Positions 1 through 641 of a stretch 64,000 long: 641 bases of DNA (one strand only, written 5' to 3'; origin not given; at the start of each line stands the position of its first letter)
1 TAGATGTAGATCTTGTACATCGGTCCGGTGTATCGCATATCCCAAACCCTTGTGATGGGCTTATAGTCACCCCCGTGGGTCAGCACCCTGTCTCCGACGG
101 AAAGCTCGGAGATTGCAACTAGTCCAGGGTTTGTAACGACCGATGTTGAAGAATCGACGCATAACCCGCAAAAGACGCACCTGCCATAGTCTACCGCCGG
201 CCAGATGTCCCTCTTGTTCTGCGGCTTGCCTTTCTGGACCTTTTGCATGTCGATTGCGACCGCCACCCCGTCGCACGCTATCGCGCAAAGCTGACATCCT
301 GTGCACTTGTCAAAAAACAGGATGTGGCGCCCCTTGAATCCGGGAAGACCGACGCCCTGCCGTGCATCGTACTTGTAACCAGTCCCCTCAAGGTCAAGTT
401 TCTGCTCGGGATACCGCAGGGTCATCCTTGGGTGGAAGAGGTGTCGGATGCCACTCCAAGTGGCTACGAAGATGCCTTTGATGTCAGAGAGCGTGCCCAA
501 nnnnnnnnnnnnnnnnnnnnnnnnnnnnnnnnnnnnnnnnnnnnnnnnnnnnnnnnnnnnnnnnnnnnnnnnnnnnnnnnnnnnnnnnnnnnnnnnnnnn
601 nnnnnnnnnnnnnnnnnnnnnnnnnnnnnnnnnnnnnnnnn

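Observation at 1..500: Intein-like (Hint) insertion inside the second [4Fe-4S] motif of NuoI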

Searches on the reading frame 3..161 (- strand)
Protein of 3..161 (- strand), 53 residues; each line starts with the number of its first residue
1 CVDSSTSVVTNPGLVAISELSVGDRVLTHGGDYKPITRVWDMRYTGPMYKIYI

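Call 6: search_protein_families(library=pfam, proteins=[window:3-161:-], max_evalue=10)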
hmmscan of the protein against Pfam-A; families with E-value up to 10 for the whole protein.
seq(53 aa): 4 families
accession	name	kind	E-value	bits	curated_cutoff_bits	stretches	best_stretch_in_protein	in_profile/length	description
PF13403.11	Hint_2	-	5e-06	27.4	28.4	1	1-44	2-45/147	Hint domain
PF02699.20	YajC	-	0.049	14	28.2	1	17-39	32-54/78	Preprotein translocase subunit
PF01079.26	Hint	-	0.27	11.2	29.7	1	4-35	16-48/213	Hint module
PF24796.1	WDR55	-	0.28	10.6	200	1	15-50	97-132/296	WDR55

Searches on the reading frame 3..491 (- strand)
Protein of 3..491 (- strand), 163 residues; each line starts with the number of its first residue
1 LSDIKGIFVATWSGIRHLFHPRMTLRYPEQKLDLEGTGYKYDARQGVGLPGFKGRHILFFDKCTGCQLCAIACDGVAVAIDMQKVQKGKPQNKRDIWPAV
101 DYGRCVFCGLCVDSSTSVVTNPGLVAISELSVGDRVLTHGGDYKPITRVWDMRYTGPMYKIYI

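Call 6: search_protein_families(library=pfam, proteins=[window:3-491:-], max_evalue=10)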
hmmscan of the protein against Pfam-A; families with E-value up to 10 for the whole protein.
seq(163 aa): 15 families
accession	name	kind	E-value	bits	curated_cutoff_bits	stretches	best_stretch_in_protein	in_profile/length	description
PF00037.32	Fer4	-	7.4e-08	32.3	21.1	2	99-113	2-16/24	4Fe-4S binding domain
PF12838.12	Fer4_7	-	1.6e-06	28.9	27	1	62-113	1-46/52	4Fe-4S dicluster domain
PF13403.11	Hint_2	-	4e-05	24.5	28.4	1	111-154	2-45/147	Hint domain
PF12797.12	Fer4_2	-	4.7e-05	23.5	24.5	2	60-73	7-20/22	4Fe-4S binding domain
PF13187.11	Fer4_9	-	0.00015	22.2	27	1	62-113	1-45/52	4Fe-4S dicluster domain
PF13459.11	Fer4_15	-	0.00074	20.6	22.4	2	100-121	3-24/66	4Fe-4S single cluster domain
PF13237.11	Fer4_10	-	0.0037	17.6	25.5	1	61-113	7-50/53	4Fe-4S dicluster domain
PF14697.11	Fer4_21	-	0.0053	17.3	35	1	61-113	6-49/59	4Fe-4S dicluster domain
PF12800.12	Fer4_4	-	0.011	16.5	24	1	61-73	2-14/17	4Fe-4S binding domain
PF12837.12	Fer4_6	-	0.024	15.1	25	2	61-73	7-19/24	4Fe-4S binding domain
PF13183.11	Fer4_8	-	0.11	13.5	27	2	61-113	3-62/68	4Fe-4S dicluster domain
PF13534.11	Fer4_17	-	0.94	10.5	22.2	1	60-73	43-56/61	4Fe-4S dicluster domain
PF13370.11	Fer4_13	-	3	9.1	24.5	0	61-74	4-17/58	4Fe-4S single cluster domain of Ferredoxin I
PF13746.11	Fer4_18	-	3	8.5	27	1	104-121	84-101/114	4Fe-4S dicluster domain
PF12798.12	Fer4_3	-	3.7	9.1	27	1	105-113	1-9/15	4Fe-4S binding domain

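Call 7: find_homologous_proteins(query=window:3-491:-)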
Query seq(163 aa) (163 aa): 205 proteins with E <= 0.001 among 216 candidates; the best 120 are listed.
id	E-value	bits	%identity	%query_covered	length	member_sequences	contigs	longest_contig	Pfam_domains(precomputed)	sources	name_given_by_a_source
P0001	9.0e-103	359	100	94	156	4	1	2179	PF00037.33,PF12838.13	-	-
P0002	2.9e-87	309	75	99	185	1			PF00037.33,PF12838.13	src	-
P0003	4.7e-72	259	95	70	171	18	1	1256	PF14697.12,PF12797.13,PF00037.33,PF13484.12,PF12838.13,PF13237.12,PF12800.13,PF13187.12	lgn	-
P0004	2.7e-71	257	74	87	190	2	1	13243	PF00037.33,PF12838.13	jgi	jgi:Pyruvate/2-oxoacid:ferredoxin oxidoreductase delta subunit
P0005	5.1e-71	256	95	68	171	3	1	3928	PF14697.12,PF12797.13,PF12837.13,PF00037.33,PF13484.12,PF12838.13,PF13237.12,PF12800.13,PF13187.12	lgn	-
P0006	2.1e-70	254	71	99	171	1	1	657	PF14697.12,PF12797.13,PF12837.13,PF00037.33,PF13484.12,PF12838.13,PF13237.12,PF12800.13,PF13187.12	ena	-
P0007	1.1e-69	251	71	99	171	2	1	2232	PF14697.12,PF12797.13,PF12837.13,PF00037.33,PF13484.12,PF12838.13,PF13237.12,PF12800.13,PF13187.12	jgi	-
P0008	1.6e-69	251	92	70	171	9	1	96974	PF14697.12,PF12797.13,PF12837.13,PF00037.33,PF13484.12,PF12838.13,PF13237.12,PF12800.13,PF13187.12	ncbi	ncbi:MAG: NADH-quinone oxidoreductase subunit I [Nitrososphaerales archaeon]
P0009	2.3e-69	250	71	98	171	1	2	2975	PF14697.12,PF12797.13,PF00037.33,PF13484.12,PF12838.13,PF13237.12,PF12800.13,PF13187.12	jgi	jgi:NADH-quinone oxidoreductase subunit I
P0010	4.2e-69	250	90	70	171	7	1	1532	PF14697.12,PF12797.13,PF12837.13,PF00037.33,PF13484.12,PF12838.13,PF13237.12,PF12800.13,PF13187.12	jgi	jgi:NADH-quinone oxidoreductase subunit I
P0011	4.6e-69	249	71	97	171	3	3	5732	PF14697.12,PF12797.13,PF12837.13,PF00037.33,PF13484.12,PF12838.13,PF13237.12,PF12800.13,PF13187.12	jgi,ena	jgi:NADH-quinone oxidoreductase subunit I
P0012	4.7e-69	249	71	97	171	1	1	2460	PF14697.12,PF12797.13,PF12837.13,PF00037.33,PF13484.12,PF12838.13,PF13237.12,PF12800.13,PF13187.12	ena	-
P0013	5.6e-69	249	70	98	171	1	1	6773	PF14697.12,PF12797.13,PF12837.13,PF00037.33,PF13484.12,PF12838.13,PF13237.12,PF12800.13,PF13187.12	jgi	-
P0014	9.0e-69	249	70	98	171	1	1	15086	PF14697.12,PF12797.13,PF00037.33,PF13484.12,PF12838.13,PF13237.12,PF12800.13,PF13187.12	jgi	jgi:NADH-quinone oxidoreductase subunit I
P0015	9.4e-69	248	89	69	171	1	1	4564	PF14697.12,PF12797.13,PF00037.33,PF13484.12,PF12838.13,PF13237.12,PF12800.13,PF13187.12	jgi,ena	-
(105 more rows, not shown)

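Call 10: find_encoding_contigs(protein=P0004, flank=10000, max_places=6)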
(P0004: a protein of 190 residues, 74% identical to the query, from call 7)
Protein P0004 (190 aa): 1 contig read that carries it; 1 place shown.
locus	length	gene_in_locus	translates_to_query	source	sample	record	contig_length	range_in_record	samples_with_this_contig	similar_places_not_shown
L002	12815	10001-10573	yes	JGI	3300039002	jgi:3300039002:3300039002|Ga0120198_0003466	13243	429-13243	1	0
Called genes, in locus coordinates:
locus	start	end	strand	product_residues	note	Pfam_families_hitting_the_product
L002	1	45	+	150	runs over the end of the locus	PF01658:Inos-1-P_synth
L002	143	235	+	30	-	-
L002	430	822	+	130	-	-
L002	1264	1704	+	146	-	PF14066:DUF4256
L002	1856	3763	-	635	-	PF00211:Guanylate_cyc, PF00515:TPR_1 (faint), PF07719:TPR_2 (faint), PF13414:TPR_11 (faint), PF13428:TPR_14 (faint), PF14559:TPR_19 (faint), PF13431:TPR_17 (faint)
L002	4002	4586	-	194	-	-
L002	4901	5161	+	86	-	-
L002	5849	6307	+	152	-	PF13474:SnoaL_3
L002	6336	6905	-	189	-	-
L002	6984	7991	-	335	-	PF04055:Radical_SAM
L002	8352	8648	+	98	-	PF01253:SUI1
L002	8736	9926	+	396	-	PF00146:NADHdh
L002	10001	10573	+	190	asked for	PF00037:Fer4 (faint), PF12838:Fer4_7 (weak)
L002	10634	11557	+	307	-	PF14528:LAGLIDADG_3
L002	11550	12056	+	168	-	PF00499:Oxidored_q3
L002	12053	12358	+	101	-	PF00420:Oxidored_q2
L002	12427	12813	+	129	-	?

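Call 47: find_encoding_contigs(protein=P0003, flank=3000, max_places=3)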
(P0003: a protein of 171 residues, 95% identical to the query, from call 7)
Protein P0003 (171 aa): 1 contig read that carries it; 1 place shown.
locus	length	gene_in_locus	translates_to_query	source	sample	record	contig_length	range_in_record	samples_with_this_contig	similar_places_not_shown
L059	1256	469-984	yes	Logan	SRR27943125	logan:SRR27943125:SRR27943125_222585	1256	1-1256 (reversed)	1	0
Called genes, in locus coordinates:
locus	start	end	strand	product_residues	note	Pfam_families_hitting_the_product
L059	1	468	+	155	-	?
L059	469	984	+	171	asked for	PF12797:Fer4_2 (faint), PF13484:Fer4_16 (faint), PF12800:Fer4_4 (faint), PF12838:Fer4_7, PF13187:Fer4_9 (weak), PF13237:Fer4_10 (faint), PF14697:Fer4_21 (weak), PF00037:Fer4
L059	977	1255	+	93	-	?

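Call 61: search_protein_families(library=ncbifam, proteins=[P0003], max_evalue=0.00001)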
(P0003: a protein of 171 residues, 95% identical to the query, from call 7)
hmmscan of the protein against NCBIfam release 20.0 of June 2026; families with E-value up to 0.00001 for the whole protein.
P0003 (171 aa): 34 families (the best 25 are shown)
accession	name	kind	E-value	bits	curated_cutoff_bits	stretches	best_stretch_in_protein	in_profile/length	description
TIGR01971.1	NuoI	subfamily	6e-29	100.1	113.05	1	16-145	4-120/121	NADH-quinone oxidoreductase, chain I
NF004537.0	PRK05888.1-3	equivalog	3.4e-28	98.5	163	1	43-155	42-161/204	NADH-quinone oxidoreductase subunit NuoI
NF004541.0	PRK05888.2-2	equivalog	3.6e-26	92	217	1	13-161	23-153/168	NADH-quinone oxidoreductase subunit NuoI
NF004536.0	PRK05888.1-1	equivalog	8e-22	77.4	212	1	11-148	14-139/180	NADH-quinone oxidoreductase subunit NuoI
NF040612.1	F420_dehyd_FpoI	exception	2.4e-21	76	180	1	18-148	10-126/135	F420H2 dehydrogenase subunit FpoI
NF004545.0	PRK05888.3-1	equivalog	1.6e-19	70.1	229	1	14-147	30-146/154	NADH-quinone oxidoreductase subunit NuoI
TIGR00403.1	ndhI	equivalog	1.9e-19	70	302.35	1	48-143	46-139/183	NAD(P)H-quinone oxidoreductase subunit I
NF004543.0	PRK05888.2-5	equivalog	5.7e-19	68.5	243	1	8-134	17-126/217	NADH-quinone oxidoreductase subunit NuoI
NF010590.0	PRK13984.1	equivalog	1.2e-18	66.6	946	1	55-150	41-135/611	putative oxidoreductase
NF009053.0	PRK12387.1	subfamily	2.8e-18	66.3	204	1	53-142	27-109/180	formate hydrogenlyase complex iron-sulfur subunit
NF004546.0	PRK05888.3-3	equivalog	1.7e-16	60.2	260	1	26-137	40-137/196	NADH-quinone oxidoreductase subunit NuoI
NF004538.0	PRK05888.1-4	equivalog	2.6e-16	59.6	135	1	17-148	23-142/162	NADH-quinone oxidoreductase subunit NuoI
NF004539.0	PRK05888.1-5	equivalog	4.7e-16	58.9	225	1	10-146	16-140/162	NADH-quinone oxidoreductase subunit NuoI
NF006221.0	PRK08348.1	subfamily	1.5e-15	57.1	124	1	49-141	28-110/136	NADH-plastoquinone oxidoreductase subunit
NF004542.0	PRK05888.2-3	equivalog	4.2e-15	55.8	248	1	13-152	39-168/203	NADH-quinone oxidoreductase subunit NuoI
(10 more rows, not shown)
